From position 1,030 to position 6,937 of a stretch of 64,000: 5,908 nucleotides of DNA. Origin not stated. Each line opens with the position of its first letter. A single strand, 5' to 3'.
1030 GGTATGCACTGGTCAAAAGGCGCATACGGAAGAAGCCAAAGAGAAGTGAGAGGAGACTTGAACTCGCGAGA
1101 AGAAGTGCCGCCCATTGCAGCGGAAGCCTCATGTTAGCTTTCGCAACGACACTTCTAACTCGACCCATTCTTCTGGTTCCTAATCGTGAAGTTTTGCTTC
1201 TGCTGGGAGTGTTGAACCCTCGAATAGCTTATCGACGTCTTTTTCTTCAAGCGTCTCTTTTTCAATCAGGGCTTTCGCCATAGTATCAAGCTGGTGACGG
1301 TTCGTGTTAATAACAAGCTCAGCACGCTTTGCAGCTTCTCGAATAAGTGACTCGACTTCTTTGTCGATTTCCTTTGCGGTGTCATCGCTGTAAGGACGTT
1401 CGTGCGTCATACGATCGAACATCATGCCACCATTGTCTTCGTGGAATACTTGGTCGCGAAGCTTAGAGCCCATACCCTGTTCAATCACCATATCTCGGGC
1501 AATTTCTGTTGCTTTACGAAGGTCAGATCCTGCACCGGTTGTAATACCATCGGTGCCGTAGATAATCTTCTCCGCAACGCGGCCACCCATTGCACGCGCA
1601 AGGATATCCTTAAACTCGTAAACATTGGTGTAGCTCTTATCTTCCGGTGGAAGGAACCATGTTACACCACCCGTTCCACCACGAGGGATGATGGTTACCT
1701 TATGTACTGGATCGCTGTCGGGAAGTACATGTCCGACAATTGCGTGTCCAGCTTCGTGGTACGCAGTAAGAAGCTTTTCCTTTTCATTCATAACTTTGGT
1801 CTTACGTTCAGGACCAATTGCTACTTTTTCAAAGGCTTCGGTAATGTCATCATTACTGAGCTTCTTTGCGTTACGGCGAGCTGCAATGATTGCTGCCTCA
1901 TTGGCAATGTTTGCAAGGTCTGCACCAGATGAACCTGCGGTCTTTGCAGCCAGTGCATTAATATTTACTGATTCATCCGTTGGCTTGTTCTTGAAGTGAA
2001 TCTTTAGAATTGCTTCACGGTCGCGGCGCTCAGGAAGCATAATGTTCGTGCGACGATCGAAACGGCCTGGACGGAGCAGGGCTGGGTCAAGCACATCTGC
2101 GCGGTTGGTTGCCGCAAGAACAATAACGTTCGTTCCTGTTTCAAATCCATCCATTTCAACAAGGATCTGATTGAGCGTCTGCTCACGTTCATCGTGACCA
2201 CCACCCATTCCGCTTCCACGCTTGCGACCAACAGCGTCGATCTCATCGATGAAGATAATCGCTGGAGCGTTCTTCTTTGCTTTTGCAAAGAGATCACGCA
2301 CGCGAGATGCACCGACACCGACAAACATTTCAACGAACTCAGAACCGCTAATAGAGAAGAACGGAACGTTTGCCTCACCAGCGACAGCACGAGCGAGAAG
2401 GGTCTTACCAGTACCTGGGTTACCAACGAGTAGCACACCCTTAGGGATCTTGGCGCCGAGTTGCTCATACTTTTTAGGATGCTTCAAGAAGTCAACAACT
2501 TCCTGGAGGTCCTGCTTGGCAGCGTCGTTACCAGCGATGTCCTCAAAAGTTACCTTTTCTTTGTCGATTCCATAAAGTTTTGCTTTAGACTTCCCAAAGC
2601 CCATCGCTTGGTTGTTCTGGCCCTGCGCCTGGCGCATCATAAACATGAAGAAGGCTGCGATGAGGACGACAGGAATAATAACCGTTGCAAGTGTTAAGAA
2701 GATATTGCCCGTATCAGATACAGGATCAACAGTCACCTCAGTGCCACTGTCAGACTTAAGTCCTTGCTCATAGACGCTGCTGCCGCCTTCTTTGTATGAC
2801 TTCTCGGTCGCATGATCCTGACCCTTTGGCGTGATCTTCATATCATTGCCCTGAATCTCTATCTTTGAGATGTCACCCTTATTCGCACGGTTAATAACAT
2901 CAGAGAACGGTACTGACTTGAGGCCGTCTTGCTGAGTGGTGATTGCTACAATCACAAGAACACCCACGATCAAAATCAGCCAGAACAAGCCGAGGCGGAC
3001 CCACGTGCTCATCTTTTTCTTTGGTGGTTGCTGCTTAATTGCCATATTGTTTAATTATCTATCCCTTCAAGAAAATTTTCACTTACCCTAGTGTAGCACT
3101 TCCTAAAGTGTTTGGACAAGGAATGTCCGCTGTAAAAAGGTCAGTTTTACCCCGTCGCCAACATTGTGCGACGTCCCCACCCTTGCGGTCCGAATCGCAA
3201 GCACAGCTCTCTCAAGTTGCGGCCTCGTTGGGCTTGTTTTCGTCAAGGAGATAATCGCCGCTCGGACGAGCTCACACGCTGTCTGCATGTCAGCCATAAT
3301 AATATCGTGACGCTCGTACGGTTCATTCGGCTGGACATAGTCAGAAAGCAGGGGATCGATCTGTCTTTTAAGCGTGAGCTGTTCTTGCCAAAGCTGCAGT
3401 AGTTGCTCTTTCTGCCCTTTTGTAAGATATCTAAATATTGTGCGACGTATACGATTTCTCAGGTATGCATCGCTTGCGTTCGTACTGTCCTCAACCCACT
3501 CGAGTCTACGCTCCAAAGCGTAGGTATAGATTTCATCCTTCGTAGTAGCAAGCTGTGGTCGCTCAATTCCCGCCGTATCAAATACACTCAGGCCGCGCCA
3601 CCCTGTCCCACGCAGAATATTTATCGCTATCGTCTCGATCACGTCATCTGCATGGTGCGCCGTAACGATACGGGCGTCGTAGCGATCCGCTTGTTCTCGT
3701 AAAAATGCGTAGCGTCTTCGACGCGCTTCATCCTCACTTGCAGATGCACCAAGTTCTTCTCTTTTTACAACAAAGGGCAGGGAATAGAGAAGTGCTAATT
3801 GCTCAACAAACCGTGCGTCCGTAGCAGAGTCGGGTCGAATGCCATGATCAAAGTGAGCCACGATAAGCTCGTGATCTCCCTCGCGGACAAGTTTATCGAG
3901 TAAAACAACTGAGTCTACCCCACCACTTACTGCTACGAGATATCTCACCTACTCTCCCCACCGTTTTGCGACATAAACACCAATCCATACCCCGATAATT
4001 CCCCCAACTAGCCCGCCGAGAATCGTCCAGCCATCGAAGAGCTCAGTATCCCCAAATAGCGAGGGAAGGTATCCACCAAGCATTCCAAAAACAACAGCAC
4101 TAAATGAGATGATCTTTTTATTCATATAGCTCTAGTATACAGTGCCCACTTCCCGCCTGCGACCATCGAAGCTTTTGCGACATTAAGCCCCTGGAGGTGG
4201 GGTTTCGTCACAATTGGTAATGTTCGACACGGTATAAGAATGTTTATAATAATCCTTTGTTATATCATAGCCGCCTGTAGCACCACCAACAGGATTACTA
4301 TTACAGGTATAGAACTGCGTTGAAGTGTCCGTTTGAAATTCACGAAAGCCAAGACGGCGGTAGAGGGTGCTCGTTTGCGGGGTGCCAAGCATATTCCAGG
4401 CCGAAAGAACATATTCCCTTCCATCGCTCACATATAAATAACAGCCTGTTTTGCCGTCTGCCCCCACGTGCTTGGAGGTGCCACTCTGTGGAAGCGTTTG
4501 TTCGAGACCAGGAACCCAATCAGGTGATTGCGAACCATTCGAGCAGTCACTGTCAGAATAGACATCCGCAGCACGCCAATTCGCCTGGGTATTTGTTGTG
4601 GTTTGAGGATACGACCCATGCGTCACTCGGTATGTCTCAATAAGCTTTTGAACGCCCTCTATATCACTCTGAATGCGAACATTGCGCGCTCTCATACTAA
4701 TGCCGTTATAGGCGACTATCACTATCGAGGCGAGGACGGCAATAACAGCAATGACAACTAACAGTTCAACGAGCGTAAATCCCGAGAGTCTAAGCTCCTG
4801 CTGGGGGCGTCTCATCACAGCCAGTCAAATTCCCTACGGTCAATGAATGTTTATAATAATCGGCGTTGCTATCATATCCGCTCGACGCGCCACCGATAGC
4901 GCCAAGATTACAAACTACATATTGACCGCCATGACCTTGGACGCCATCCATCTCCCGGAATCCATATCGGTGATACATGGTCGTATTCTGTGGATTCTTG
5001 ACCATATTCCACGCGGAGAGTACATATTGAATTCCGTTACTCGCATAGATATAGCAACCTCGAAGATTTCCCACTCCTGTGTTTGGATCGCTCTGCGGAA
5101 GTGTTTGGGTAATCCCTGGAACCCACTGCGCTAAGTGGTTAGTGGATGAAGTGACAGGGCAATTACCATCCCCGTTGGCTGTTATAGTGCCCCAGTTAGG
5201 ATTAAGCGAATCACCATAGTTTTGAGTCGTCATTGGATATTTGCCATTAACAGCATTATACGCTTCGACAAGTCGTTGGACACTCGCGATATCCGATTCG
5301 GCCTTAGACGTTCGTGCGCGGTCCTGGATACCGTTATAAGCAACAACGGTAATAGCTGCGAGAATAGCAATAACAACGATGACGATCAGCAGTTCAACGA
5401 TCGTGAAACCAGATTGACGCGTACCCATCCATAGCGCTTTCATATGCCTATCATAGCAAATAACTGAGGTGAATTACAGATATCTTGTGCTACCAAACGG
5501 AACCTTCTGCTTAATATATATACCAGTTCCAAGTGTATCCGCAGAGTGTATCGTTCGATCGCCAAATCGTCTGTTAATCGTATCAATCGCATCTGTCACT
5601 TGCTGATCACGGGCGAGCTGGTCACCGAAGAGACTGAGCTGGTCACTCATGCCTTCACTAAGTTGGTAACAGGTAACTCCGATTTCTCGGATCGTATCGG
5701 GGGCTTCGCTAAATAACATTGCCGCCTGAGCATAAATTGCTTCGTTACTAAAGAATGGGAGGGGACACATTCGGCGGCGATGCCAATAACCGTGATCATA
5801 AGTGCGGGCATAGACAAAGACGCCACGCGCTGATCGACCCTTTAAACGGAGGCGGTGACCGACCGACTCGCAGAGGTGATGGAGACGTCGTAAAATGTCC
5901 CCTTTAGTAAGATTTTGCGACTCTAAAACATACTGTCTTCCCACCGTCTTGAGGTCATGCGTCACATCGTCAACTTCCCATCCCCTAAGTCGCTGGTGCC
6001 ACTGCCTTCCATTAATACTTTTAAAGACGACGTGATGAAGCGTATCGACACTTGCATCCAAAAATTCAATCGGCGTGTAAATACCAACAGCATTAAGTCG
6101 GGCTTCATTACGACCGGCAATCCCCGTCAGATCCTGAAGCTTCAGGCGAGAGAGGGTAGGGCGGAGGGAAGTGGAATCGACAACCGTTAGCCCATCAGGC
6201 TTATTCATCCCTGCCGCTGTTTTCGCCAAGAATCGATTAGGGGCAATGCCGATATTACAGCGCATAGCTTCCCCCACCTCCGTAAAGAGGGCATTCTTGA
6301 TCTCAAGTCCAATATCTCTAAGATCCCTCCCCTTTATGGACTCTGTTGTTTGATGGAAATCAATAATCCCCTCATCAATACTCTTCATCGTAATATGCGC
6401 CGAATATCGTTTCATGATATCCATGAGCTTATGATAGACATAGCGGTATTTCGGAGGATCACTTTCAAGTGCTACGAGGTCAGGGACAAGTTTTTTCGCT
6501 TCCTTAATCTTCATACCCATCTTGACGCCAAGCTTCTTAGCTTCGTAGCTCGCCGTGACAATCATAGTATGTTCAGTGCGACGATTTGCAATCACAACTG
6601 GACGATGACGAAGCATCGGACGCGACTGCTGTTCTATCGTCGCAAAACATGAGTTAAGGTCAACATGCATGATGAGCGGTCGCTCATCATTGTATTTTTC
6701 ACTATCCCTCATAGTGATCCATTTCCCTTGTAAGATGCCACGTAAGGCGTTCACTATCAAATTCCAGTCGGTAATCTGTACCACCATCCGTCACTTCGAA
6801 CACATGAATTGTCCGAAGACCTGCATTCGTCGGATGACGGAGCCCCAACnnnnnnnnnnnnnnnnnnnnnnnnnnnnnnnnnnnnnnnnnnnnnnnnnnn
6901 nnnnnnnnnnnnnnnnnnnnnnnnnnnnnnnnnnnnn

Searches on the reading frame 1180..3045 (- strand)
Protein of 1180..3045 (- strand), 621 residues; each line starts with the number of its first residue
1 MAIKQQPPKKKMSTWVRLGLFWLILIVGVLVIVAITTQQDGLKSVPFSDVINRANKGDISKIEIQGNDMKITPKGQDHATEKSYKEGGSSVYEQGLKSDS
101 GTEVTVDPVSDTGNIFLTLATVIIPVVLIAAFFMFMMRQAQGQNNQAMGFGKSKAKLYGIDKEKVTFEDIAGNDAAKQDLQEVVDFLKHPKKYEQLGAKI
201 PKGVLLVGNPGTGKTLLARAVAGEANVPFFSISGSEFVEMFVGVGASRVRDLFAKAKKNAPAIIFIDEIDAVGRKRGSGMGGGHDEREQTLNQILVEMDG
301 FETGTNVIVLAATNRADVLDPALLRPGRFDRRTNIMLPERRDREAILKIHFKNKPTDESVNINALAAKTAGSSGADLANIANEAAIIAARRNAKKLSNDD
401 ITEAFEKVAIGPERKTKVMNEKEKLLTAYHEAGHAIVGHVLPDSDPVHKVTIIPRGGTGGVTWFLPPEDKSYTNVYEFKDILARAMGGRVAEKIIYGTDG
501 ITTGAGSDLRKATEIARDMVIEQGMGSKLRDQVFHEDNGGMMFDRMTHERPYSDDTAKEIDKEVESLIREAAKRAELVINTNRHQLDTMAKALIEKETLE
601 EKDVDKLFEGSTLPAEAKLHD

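Call 118: search_protein_families(library=pfam, proteins=[window:1180-3045:-], max_evalue=0.001)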
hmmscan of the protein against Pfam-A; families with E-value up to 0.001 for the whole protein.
window:1180-3045:- (621 aa): 10 families
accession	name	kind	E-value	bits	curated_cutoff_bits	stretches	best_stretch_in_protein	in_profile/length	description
PF01434.24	Peptidase_M41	-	1.5e-62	211.3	29.9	1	418-607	2-191/191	Peptidase family M41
PF00004.35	AAA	-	2.1e-45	154.8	21.2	1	204-335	1-129/131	ATPase family associated with various cellular activities (AAA)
PF17862.7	AAA_lid_3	-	7.3e-12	45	27.2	1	359-402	1-44/45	AAA+ lid domain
PF06480.20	FtsH_ext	-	1.3e-08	35.5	25.5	1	20-88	2-55/103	FtsH Extracellular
PF07728.20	AAA_5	-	1.4e-05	25.5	22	1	203-323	1-135/139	AAA domain (dynein-related subfamily)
PF06068.19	TIP49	-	2.5e-05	24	23.8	1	201-238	50-89/347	TIP49 P-loop domain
PF20720.3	nSTAND3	-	3.7e-05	23.9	27.2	1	204-350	20-152/155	Novel STAND NTPase 3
PF13191.12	AAA_16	-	9.1e-05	23.5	32.6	0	198-226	21-49/167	AAA ATPase domain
PF05496.18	RuvB_N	-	0.00053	20.2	27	0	201-272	33-96/159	Holliday junction DNA helicase RuvB P-loop domain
PF13401.12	AAA_22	-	0.00083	20.1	27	0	204-229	8-36/130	AAA domain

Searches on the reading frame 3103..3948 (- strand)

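Call 118: search_protein_families(library=pfam, proteins=[window:3103-3948:-], max_evalue=0.001)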
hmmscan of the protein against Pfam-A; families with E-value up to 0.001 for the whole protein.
window:3103-3948:- (281 aa): 1 family
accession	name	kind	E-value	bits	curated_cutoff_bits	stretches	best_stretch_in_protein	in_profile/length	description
PF01171.26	ATP_bind_3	-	3.7e-43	147.8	27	1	3-169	2-181/182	PP-loop family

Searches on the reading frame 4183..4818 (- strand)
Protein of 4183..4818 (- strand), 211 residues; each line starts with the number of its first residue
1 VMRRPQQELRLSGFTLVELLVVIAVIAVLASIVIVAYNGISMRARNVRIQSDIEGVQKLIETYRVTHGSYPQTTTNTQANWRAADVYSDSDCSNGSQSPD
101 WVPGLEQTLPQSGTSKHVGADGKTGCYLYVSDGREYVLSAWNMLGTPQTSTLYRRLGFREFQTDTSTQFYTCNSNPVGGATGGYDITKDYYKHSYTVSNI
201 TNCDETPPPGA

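Call 118: search_protein_families(library=pfam, proteins=[window:4183-4818:-], max_evalue=0.001)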
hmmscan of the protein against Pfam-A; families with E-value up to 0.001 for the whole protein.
window:4183-4818:- (211 aa): 1 family
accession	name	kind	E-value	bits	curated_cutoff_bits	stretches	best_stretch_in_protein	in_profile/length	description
PF07963.17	N_methyl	-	3.5e-06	26.8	21.2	1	12-33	5-26/27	Prokaryotic N-terminal methylation motif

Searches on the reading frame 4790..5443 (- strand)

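Call 41: search_protein_families(library=pfam, proteins=[window:4790-5443:-], max_evalue=0.1)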
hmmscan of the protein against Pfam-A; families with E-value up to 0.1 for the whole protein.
window:4790-5443:- (217 aa): 5 families
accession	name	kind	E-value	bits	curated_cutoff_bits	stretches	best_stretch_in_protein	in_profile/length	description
PF07963.17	N_methyl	-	4.4e-07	29.6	21.2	1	9-32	3-26/27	Prokaryotic N-terminal methylation motif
PF08334.16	T2SSG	-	0.0022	18.5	21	1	39-74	5-40/108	Type II secretion system (T2SS), protein G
PF16732.10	ComP_DUS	-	0.0058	17.9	27.3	0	36-75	3-43/87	Type IV minor pilin ComP, DNA uptake sequence receptor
PF25686.1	Betaherpes_U91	-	0.012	15.5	27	1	11-55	11-56/157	Betaherpesvirus U91 protein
PF14221.11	DUF4330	-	0.067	13.8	27.6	1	13-64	14-64/167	Domain of unknown function (DUF4330)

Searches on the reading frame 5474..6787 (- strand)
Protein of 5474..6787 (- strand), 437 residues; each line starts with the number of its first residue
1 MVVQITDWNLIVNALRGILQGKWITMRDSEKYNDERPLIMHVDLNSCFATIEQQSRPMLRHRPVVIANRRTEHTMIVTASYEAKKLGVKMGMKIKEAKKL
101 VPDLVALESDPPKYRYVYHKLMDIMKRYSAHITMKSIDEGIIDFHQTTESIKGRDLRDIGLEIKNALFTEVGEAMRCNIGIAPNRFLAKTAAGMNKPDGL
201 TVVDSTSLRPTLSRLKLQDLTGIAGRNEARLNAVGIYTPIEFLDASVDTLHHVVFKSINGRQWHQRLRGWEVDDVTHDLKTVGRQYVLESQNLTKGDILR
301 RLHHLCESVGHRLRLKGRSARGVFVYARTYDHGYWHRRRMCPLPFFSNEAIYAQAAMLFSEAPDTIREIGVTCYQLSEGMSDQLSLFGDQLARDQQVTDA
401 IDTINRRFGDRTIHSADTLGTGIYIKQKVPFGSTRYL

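Call 41: search_protein_families(library=pfam, proteins=[window:5474-6787:-], max_evalue=0.1)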
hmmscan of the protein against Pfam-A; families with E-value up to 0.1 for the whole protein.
window:5474-6787:- (437 aa): 4 families
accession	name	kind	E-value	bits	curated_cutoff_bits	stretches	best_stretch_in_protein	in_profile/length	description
PF00817.25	IMS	-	4.7e-35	121.1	23.2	1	42-192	1-147/148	impB/mucB/samB family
PF11799.13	IMS_C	-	4e-14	53.4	20.7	1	292-386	13-109/109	impB/mucB/samB family C-terminal domain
PF13438.11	DUF4113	-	0.012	16.1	24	1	396-417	2-23/51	Domain of unknown function (DUF4113)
PF08827.16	DUF1805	-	0.014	16.1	29.5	1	76-97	39-60/64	Domain of unknown function (DUF1805)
